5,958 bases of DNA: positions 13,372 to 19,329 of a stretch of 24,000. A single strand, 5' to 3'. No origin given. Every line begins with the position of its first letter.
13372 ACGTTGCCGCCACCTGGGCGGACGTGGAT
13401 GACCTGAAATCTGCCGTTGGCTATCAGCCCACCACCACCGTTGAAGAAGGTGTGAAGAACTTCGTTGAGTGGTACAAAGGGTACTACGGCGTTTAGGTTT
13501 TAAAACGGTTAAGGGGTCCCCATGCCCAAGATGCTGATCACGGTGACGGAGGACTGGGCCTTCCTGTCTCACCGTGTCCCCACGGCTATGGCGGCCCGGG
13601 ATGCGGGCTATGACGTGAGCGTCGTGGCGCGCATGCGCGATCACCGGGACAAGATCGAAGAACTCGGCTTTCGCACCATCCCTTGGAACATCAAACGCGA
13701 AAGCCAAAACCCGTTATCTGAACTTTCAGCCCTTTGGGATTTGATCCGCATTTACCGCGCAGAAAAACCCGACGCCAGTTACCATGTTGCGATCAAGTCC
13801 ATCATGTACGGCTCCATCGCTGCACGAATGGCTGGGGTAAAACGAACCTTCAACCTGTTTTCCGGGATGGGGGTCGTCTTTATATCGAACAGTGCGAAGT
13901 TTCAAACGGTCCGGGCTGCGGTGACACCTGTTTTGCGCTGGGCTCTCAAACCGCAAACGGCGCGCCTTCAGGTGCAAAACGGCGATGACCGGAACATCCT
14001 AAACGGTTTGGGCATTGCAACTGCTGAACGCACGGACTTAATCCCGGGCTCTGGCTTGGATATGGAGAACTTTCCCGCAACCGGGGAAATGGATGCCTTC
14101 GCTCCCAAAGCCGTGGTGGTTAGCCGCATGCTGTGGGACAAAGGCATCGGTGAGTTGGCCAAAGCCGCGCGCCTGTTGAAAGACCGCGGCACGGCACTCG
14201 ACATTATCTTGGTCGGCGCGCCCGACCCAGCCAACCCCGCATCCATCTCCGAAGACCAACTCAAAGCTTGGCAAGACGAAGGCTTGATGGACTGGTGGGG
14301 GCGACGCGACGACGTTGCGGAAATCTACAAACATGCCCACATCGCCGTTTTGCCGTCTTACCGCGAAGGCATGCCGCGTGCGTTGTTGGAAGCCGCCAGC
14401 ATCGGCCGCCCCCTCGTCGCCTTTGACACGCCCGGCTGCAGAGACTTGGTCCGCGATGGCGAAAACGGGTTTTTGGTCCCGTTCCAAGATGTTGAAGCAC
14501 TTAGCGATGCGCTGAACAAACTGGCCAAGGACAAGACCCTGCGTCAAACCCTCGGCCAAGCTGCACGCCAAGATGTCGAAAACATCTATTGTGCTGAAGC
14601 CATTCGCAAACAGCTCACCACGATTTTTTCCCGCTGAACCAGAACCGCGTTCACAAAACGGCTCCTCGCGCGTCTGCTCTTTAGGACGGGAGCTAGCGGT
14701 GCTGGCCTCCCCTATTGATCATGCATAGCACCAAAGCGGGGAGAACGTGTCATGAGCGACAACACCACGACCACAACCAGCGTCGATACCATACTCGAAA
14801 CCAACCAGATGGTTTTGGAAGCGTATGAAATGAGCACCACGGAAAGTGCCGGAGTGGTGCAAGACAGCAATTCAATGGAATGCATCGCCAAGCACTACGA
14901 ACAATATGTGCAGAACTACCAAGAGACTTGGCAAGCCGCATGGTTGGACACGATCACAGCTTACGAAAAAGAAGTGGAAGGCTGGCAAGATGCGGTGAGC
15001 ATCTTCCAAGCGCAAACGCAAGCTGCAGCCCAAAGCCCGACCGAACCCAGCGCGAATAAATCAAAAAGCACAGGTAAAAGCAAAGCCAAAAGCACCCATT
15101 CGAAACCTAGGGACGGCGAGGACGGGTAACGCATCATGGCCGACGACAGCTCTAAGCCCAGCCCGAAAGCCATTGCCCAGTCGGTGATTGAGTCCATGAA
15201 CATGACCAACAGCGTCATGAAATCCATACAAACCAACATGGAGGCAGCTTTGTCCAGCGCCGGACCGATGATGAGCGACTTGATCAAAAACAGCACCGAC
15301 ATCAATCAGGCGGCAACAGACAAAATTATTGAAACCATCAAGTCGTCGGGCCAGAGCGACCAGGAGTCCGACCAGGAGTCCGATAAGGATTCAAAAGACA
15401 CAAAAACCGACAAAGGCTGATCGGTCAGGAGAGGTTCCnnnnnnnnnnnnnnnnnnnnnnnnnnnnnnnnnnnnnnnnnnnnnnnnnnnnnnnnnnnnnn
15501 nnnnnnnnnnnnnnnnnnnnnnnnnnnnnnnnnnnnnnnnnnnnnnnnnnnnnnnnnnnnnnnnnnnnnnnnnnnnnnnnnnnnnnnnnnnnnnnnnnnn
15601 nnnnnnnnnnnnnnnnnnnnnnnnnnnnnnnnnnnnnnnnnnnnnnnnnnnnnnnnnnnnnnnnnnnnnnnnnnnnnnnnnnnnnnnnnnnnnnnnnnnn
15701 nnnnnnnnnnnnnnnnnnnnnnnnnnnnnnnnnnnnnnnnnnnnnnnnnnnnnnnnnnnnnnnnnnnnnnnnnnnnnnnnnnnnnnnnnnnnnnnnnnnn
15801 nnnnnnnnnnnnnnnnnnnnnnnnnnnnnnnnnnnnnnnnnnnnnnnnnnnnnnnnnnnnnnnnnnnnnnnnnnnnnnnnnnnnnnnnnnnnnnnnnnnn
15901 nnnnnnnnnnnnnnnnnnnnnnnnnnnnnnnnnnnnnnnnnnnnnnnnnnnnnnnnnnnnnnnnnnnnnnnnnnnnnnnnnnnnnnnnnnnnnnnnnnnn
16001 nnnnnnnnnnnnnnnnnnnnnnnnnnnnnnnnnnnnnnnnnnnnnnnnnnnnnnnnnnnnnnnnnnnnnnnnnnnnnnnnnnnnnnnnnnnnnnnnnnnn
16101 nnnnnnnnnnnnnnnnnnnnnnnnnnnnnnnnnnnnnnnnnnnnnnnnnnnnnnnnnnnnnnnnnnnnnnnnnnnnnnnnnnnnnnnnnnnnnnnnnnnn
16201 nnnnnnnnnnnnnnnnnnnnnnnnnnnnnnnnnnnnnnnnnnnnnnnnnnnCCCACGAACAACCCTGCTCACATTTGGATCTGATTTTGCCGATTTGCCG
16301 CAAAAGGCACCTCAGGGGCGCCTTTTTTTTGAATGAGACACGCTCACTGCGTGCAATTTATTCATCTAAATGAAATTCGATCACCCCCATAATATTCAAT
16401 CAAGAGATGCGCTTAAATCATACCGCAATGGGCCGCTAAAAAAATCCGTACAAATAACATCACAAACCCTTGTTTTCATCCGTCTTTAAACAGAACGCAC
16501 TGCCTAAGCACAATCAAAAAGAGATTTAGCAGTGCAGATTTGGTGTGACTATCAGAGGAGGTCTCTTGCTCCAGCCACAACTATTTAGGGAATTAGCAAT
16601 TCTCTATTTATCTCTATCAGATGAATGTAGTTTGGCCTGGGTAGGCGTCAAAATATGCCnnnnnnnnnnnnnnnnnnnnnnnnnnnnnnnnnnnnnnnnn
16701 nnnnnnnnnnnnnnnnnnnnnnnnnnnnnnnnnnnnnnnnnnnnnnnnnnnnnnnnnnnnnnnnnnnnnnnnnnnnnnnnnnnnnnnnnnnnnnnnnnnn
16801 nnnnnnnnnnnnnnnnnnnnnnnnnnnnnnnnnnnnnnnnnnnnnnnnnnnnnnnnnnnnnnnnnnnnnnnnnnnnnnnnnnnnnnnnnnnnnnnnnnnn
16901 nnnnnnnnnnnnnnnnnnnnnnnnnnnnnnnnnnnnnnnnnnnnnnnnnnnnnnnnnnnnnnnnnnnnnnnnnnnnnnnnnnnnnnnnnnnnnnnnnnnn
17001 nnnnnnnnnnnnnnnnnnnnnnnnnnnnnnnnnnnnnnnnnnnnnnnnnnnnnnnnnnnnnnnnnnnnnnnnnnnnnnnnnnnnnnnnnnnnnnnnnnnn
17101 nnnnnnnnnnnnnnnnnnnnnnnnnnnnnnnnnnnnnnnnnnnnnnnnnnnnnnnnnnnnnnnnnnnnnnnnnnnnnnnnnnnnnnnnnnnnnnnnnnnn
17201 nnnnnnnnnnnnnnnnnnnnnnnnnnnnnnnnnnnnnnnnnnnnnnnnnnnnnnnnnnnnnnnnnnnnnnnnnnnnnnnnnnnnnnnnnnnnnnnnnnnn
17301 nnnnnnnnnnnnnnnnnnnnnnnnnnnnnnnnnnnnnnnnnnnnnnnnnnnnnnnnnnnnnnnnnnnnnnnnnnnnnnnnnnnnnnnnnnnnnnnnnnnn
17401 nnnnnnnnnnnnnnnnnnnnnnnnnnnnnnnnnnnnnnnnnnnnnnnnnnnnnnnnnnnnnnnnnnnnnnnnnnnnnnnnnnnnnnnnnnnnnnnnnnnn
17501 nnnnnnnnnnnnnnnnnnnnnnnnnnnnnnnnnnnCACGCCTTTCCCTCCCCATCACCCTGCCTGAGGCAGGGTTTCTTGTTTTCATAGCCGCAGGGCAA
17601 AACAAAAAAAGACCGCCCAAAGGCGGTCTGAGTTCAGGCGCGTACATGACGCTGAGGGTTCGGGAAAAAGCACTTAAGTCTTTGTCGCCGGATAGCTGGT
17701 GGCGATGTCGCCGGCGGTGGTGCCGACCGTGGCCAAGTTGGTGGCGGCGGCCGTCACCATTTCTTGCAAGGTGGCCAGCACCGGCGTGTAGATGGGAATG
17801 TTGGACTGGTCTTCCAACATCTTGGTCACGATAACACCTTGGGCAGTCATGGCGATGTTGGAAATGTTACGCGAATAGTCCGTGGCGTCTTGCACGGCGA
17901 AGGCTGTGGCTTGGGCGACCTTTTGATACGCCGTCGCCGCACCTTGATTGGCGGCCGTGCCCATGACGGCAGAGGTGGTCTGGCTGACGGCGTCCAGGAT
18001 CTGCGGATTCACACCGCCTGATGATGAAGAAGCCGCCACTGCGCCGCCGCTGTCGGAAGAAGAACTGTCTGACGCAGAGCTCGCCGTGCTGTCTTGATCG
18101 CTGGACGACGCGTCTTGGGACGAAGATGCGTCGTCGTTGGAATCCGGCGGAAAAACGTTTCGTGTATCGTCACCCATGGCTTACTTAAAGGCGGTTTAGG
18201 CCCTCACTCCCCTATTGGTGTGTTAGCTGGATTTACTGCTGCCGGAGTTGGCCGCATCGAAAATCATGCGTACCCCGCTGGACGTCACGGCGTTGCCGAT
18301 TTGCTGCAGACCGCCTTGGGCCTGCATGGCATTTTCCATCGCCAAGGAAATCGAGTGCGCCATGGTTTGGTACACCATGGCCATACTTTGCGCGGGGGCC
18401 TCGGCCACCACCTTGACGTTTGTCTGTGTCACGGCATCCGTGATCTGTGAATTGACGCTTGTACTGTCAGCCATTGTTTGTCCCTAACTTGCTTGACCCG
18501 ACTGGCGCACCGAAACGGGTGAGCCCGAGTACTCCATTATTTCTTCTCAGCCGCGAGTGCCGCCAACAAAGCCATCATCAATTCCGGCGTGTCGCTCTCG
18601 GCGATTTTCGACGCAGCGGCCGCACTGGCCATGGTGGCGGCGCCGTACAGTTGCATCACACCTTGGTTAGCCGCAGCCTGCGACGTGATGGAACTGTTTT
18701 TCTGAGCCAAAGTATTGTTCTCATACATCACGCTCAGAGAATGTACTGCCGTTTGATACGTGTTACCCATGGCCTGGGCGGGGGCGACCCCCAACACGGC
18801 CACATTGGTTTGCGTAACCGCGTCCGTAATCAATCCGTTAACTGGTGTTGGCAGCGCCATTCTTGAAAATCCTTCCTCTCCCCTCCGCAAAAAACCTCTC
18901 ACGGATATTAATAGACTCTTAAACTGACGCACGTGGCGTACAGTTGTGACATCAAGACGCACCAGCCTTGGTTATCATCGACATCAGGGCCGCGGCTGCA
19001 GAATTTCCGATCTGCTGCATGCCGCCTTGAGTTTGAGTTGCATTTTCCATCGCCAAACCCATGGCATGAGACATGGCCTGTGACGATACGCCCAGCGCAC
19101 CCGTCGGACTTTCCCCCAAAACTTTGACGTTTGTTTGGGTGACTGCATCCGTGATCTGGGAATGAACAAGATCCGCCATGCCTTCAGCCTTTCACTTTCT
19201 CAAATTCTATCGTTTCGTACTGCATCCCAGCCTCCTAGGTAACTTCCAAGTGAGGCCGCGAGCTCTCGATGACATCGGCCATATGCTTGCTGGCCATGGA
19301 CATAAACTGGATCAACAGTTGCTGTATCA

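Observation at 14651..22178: Expanded R-body (Reb / killing-trait) locus: seven clear Reb paralogs in three subtypes plus accessory genes and a dedicated sigma factor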

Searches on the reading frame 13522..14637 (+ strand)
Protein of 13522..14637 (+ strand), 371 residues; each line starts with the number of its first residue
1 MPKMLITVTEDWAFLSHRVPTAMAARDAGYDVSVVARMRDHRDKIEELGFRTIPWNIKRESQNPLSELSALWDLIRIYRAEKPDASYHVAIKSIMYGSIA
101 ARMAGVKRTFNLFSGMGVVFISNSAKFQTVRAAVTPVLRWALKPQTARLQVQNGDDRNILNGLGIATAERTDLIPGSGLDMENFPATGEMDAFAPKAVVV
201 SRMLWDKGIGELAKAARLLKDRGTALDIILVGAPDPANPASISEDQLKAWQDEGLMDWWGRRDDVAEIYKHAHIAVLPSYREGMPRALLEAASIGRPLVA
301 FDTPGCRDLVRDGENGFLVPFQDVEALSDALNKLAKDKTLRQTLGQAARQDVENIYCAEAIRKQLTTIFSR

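Call 4: search_protein_families(library=pfam, proteins=[window:13522-14637:+], max_evalue=1)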
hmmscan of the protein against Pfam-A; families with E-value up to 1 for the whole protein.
window:13522-14637:+ (371 aa): 8 families
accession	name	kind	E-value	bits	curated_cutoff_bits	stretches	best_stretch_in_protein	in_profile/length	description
PF00534.26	Glycos_transf_1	-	5.9e-30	104.5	26.4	1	195-350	16-171/172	Glycosyl transferases group 1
PF13692.12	Glyco_trans_1_4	-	2.7e-29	102.7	27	1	195-337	2-142/142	Glycosyl transferases group 1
PF13477.12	Glyco_trans_4_2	-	7e-13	49.4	23.4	1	5-143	3-130/139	Glycosyl transferase 4-like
PF13524.12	Glyco_trans_1_2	-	2.1e-08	34.6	25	1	231-356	20-133/144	Glycosyl transferase-like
PF13579.12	Glyco_trans_4_4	-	5.4e-07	30.5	29.7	1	24-139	13-126/158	Glycosyl transferase 4-like domain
PF20706.3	GT4-conflict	-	1e-06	28.5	26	1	191-313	194-323/385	Family 4 Glycosyltransferase in conflict systems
PF13439.12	Glyco_transf_4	-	0.0014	19.1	28.5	1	24-106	14-97/170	Glycosyltransferase Family 4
PF16929.11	Asp2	-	0.25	10.8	28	1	176-231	355-410/504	Accessory Sec system GspB-transporter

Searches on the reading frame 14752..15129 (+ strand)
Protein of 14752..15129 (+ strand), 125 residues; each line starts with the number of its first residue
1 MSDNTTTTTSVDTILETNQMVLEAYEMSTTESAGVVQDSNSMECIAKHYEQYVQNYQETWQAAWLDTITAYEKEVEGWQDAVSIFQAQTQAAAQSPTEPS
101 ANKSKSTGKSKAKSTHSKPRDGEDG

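Call 4: search_protein_families(library=pfam, proteins=[window:14752-15129:+], max_evalue=1)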
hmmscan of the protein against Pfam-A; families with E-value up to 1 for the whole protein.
window:14752-15129:+ (125 aa): 1 family
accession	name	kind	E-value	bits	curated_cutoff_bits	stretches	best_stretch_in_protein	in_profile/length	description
PF16454.10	PI3K_P85_iSH2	-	0.17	11.9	31.5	1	45-104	29-83/161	Phosphatidylinositol 3-kinase regulatory subunit P85 inter-SH2 domain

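Call 26: search_protein_families(library=ncbifam, proteins=[window:14752-15129:+], max_evalue=0.1)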
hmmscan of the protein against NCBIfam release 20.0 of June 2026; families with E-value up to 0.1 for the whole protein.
window:14752-15129:+ (125 aa): 2 families
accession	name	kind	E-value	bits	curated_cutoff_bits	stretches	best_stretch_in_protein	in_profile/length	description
NF000355.4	ribo_prot_ABC_F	equivalog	0.047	12.5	380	1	39-114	189-264/499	ribosomal protection-like ABC-F family protein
TIGR02252.1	DREG-2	subfamily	0.077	12.7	155.2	1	10-93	7-83/203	HAD hydrolase, REG-2-like, family IA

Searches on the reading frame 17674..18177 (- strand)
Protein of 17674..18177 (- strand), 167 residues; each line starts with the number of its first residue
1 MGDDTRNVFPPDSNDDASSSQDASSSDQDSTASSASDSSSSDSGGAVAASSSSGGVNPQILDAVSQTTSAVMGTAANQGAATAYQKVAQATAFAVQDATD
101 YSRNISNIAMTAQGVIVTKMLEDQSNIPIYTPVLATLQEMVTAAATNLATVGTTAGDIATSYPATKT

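Call 3: search_protein_families(library=pfam, proteins=[window:17674-18177:-], max_evalue=1)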
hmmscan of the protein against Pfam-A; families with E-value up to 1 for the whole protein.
window:17674-18177:- (167 aa): 1 family
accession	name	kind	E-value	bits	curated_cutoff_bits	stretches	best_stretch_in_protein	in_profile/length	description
PF11747.13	RebB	-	0.00063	20.2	24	1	60-115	1-58/68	Killing trait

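Call 26: search_protein_families(library=ncbifam, proteins=[window:17674-18177:-], max_evalue=0.1)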
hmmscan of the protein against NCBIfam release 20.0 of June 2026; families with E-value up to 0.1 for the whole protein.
window:17674-18177:- (167 aa): 1 family
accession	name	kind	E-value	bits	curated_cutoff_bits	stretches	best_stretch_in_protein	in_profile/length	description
NF038033.1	FEA1_rel_lipo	equivalog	0.008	14.9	250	1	14-127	17-126/406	FEA1-related lipoprotein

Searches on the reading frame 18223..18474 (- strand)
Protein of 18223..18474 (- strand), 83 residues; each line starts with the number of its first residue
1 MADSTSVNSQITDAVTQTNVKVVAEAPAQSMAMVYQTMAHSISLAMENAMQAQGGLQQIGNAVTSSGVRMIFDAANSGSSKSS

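Call 3: search_protein_families(library=pfam, proteins=[window:18223-18474:-], max_evalue=1)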
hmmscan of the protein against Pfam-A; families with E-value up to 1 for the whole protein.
window:18223-18474:- (83 aa): 1 family
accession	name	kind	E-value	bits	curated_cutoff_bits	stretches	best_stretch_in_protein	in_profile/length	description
PF11747.13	RebB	-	6.5e-24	84.3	24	1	11-73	1-63/68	Killing trait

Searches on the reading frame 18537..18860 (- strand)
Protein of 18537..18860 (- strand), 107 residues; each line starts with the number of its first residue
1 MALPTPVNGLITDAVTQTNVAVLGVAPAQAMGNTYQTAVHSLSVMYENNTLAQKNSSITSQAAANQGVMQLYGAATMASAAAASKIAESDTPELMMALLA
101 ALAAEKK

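Call 3: search_protein_families(library=pfam, proteins=[window:18537-18860:-], max_evalue=1)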
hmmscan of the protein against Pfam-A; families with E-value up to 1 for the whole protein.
window:18537-18860:- (107 aa): 1 family
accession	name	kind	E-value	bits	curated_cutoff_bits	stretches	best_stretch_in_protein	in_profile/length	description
PF11747.13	RebB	-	6.6e-22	77.8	24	1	11-77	1-67/68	Killing trait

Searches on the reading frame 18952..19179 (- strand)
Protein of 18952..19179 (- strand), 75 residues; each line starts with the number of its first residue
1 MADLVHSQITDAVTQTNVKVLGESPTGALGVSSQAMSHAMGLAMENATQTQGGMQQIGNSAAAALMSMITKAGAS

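Call 3: search_protein_families(library=pfam, proteins=[window:18952-19179:-], max_evalue=1)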
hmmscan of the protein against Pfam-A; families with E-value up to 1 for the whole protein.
window:18952-19179:- (75 aa): 1 family
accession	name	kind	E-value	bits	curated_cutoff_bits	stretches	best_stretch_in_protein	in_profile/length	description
PF11747.13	RebB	-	3.1e-17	62.8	24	1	9-71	1-63/68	Killing trait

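Call 26: search_protein_families(library=ncbifam, proteins=[window:18952-19179:-], max_evalue=0.1)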
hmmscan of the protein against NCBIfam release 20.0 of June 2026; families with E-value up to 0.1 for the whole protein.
window:18952-19179:- (75 aa): 0 families
